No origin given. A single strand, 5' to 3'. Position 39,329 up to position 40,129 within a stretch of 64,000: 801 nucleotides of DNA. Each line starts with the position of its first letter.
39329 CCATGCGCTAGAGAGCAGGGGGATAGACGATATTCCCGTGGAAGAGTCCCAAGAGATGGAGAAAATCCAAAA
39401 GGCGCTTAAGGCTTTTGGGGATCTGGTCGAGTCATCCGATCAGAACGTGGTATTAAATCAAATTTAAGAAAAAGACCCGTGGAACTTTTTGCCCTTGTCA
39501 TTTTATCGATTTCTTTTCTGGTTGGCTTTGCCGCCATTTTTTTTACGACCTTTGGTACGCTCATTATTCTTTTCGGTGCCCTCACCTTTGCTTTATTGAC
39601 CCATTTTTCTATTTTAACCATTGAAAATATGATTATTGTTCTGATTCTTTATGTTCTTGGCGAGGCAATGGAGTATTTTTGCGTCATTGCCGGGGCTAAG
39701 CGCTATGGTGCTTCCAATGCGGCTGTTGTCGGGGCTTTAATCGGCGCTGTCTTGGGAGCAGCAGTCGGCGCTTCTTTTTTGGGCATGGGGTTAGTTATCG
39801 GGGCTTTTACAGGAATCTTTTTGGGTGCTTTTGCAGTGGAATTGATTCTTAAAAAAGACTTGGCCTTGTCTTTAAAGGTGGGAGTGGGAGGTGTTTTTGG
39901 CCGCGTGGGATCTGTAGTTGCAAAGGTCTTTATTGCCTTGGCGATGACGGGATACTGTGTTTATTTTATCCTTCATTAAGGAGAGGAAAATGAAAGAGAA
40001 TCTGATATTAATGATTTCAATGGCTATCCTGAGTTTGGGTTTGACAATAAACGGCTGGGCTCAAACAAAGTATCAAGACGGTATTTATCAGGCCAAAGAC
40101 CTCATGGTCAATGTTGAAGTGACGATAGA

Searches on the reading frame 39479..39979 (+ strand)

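Call 33: search_protein_families(library=pfam, proteins=[window:39479-39979:+], max_evalue=0.001)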
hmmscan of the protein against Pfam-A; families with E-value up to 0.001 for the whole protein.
window:39479-39979:+ (166 aa): 2 families
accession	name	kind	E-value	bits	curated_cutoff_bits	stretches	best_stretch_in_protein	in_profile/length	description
PF04306.18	DUF456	-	2.2e-22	80.2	29.4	1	26-162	7-137/139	Protein of unknown function (DUF456)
PF13436.11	Gly-zipper_OmpA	-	0.00013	22.1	27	1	81-118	3-42/44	Glycine-zipper domain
